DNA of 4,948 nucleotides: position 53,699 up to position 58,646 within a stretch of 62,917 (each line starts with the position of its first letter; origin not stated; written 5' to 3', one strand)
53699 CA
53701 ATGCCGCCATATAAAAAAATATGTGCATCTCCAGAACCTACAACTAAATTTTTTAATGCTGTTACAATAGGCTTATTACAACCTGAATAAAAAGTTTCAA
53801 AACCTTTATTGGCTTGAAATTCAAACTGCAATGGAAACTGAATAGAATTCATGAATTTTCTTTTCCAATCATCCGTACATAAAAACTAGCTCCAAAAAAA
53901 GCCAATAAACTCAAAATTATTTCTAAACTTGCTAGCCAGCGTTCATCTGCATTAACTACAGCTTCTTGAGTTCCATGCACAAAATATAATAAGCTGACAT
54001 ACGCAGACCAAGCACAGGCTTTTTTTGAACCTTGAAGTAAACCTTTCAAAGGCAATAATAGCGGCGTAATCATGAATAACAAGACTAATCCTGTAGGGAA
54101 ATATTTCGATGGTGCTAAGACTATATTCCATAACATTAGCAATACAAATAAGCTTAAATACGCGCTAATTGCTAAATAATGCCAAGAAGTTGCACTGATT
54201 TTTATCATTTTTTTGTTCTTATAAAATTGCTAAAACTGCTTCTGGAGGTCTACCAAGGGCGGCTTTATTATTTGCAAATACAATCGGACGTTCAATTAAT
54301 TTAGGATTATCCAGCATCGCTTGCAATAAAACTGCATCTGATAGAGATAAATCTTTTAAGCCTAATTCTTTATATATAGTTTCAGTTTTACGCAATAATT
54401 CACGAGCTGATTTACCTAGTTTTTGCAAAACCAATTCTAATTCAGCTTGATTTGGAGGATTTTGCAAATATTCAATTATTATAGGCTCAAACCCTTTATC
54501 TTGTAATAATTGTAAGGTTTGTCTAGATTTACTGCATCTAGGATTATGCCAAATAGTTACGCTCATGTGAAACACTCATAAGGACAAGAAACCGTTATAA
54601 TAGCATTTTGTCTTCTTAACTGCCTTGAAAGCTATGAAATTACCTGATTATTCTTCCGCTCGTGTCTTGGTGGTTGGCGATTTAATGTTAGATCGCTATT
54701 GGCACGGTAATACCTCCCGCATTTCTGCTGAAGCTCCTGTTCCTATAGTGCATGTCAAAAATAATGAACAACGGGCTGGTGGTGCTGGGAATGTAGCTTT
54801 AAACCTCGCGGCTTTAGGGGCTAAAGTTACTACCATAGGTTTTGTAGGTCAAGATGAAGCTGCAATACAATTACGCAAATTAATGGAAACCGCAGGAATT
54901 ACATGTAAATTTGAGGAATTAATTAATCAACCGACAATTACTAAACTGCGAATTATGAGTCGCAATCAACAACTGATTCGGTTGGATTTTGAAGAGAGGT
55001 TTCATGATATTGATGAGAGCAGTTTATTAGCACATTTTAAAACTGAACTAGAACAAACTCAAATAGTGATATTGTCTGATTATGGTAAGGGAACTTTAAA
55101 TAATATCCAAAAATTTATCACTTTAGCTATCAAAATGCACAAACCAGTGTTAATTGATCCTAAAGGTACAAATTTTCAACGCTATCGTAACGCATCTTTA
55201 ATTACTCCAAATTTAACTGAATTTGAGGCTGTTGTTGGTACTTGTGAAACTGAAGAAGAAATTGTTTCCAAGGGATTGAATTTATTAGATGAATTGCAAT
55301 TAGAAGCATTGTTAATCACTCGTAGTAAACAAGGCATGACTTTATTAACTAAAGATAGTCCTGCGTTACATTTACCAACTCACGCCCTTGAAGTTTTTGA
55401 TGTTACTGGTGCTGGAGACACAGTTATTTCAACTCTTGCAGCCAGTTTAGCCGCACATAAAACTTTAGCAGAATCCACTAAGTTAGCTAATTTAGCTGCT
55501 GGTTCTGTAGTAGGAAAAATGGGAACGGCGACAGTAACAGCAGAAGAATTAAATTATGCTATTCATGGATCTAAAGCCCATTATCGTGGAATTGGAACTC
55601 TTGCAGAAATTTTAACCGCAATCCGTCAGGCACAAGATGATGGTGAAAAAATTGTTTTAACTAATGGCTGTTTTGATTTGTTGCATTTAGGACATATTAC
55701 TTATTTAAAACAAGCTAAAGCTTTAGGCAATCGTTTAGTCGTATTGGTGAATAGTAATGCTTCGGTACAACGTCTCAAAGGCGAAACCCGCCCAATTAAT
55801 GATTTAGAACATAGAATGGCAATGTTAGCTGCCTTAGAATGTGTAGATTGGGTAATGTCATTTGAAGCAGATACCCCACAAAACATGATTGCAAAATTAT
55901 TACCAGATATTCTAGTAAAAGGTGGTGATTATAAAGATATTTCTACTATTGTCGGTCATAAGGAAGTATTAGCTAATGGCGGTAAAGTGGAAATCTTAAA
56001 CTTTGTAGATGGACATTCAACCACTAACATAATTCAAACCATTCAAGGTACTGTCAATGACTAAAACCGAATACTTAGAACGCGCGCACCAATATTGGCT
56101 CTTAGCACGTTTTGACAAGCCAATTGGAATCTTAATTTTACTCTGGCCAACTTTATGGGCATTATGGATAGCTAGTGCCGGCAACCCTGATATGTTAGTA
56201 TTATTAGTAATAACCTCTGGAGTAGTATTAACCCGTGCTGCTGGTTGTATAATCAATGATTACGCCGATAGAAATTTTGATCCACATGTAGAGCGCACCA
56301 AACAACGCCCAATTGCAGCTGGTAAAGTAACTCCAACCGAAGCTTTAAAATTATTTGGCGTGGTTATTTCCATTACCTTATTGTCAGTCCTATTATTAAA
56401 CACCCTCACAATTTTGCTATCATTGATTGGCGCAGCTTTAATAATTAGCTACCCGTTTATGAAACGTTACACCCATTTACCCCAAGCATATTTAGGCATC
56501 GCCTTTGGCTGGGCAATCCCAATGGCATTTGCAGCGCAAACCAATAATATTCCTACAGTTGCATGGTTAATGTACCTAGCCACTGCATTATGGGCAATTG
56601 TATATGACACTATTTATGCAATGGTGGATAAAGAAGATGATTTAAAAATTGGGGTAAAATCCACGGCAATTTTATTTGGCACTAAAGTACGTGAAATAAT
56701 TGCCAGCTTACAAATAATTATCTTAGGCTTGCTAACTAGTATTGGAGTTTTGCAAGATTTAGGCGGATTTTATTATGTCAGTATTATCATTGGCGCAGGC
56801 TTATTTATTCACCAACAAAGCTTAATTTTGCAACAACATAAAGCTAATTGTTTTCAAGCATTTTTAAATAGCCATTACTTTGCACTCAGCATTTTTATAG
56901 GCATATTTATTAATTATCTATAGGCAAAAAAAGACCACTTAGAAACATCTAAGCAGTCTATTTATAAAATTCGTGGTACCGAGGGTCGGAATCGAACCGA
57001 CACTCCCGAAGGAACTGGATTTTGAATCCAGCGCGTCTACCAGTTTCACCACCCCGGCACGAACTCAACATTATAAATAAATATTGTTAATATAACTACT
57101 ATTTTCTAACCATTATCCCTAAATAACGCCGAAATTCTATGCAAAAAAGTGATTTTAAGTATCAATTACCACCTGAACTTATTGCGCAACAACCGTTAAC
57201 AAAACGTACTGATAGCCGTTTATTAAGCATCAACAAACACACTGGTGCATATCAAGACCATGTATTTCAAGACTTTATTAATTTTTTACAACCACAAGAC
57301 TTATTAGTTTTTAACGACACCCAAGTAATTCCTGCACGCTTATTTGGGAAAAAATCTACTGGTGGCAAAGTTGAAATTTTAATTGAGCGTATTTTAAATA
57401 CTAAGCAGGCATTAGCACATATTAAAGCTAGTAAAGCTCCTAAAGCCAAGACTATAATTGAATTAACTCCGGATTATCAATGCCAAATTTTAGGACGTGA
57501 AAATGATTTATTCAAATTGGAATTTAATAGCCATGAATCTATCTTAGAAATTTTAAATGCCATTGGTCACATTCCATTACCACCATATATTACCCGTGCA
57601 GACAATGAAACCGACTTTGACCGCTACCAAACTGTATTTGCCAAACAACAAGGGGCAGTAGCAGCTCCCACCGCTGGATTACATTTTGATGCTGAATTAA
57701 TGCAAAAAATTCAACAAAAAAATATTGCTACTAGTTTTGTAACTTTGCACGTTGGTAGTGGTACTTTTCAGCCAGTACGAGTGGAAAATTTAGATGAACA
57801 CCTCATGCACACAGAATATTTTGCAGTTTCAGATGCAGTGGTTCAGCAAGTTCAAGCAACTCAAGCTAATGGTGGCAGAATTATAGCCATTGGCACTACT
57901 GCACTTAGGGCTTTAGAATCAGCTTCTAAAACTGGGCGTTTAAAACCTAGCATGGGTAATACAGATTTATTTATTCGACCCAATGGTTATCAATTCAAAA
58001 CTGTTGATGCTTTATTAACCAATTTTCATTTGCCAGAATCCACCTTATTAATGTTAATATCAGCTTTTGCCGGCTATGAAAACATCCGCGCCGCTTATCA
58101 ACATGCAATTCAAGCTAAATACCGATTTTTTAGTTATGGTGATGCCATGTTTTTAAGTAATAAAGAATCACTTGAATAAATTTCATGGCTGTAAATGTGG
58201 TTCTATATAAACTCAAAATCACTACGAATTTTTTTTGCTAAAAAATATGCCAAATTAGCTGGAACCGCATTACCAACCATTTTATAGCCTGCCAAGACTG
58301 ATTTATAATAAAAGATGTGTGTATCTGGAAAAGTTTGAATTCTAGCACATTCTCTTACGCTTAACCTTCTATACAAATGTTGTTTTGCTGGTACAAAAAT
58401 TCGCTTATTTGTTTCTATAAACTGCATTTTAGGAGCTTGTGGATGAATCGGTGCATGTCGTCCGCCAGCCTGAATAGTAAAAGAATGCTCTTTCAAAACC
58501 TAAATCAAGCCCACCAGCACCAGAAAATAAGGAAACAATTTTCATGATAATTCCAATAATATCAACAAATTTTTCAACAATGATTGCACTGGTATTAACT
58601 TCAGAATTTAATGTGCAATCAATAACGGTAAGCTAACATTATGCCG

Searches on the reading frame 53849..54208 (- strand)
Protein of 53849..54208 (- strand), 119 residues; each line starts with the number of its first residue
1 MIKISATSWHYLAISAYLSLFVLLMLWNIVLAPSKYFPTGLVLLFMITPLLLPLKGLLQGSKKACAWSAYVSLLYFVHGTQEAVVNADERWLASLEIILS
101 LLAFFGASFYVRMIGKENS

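Call 23: search_protein_families(library=pfam, proteins=[window:53849-54208:-], max_evalue=0.00001)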
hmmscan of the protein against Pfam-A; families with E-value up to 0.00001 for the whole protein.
window:53849-54208:- (119 aa): 1 family
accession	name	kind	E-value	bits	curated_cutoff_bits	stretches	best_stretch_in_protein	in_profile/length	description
PF09842.14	DUF2069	-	8.2e-31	106.6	23.3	1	12-113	1-102/104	Predicted membrane protein (DUF2069)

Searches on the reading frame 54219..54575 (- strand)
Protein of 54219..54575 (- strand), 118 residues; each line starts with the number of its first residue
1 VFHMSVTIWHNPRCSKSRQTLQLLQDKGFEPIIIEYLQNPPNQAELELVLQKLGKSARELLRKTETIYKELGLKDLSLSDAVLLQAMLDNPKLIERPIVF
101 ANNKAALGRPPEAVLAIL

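Call 56: search_protein_families(library=pfam, proteins=[window:54219-54575:-], max_evalue=0.000001)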
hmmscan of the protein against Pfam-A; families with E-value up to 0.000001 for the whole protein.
window:54219-54575:- (118 aa): 1 family
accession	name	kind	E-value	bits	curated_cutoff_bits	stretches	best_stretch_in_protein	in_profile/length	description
PF03960.21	ArsC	-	5.5e-23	81.5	24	1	10-117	2-79/79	ArsC family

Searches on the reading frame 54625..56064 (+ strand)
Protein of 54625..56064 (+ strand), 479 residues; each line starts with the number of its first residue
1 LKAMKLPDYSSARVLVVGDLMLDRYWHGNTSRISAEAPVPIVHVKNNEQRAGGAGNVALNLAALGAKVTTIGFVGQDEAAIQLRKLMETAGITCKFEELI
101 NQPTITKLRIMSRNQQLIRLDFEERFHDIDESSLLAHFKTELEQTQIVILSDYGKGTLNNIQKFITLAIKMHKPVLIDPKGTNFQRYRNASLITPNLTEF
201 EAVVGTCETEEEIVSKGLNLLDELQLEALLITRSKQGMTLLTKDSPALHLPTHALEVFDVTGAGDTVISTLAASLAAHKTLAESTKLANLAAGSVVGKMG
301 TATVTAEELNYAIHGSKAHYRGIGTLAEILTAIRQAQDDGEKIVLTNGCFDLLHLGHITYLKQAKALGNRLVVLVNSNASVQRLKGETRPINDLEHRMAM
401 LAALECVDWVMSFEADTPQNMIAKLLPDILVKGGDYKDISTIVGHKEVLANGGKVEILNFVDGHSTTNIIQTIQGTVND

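Call 55: search_protein_families(library=pfam, proteins=[window:54625-56064:+], max_evalue=0.000001)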
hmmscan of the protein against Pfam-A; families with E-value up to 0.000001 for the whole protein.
window:54625-56064:+ (479 aa): 3 families
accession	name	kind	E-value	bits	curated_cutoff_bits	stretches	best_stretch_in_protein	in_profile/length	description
PF00294.29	PfkB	-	1.1e-45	156.7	25.8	1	13-303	3-297/302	pfkB family carbohydrate kinase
PF01467.32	CTP_transf_like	-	2.4e-22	80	21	1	345-471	1-132/133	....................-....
PF08543.17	Phos_pyr_kin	-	4.9e-09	36.4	27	1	188-289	118-225/246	Phosphomethylpyrimidine kinase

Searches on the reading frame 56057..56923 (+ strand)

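Call 55: search_protein_families(library=pfam, proteins=[window:56057-56923:+], max_evalue=0.000001)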
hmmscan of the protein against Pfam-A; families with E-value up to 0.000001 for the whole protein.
window:56057-56923:+ (288 aa): 1 family
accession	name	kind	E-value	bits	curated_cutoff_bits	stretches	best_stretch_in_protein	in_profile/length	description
PF01040.23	UbiA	-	2.1e-65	220.9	34.2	1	28-272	1-245/250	UbiA prenyltransferase family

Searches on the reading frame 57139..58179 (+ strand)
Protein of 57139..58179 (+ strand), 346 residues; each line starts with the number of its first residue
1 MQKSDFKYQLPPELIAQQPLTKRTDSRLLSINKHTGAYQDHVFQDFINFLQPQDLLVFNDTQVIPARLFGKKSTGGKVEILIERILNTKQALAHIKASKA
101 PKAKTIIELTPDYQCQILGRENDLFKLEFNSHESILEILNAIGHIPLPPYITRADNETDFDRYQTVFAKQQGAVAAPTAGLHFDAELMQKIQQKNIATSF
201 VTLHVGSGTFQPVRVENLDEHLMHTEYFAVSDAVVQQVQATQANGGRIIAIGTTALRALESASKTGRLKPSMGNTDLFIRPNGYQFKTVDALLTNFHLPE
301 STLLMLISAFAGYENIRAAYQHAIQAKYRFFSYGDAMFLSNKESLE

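Call 55: search_protein_families(library=pfam, proteins=[window:57139-58179:+], max_evalue=0.000001)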
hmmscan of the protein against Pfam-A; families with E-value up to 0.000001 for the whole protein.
window:57139-58179:+ (346 aa): 1 family
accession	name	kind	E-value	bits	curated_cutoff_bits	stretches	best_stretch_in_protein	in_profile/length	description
PF02547.20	Queuosine_synth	-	9.8e-131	436.1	25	1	4-339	2-322/322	Queuosine biosynthesis protein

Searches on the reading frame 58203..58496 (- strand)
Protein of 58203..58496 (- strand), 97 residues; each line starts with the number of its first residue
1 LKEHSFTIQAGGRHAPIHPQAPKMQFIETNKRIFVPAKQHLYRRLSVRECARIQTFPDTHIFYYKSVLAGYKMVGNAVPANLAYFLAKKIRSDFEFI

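Call 56: search_protein_families(library=pfam, proteins=[window:58203-58496:-], max_evalue=0.000001)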
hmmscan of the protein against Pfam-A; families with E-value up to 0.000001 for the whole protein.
window:58203-58496:- (97 aa): 1 family
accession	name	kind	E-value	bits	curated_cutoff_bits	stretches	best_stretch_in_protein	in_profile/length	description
PF00145.23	DNA_methylase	-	2.1e-18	67.3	22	1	4-91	243-323/324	C-5 cytosine-specific DNA methylase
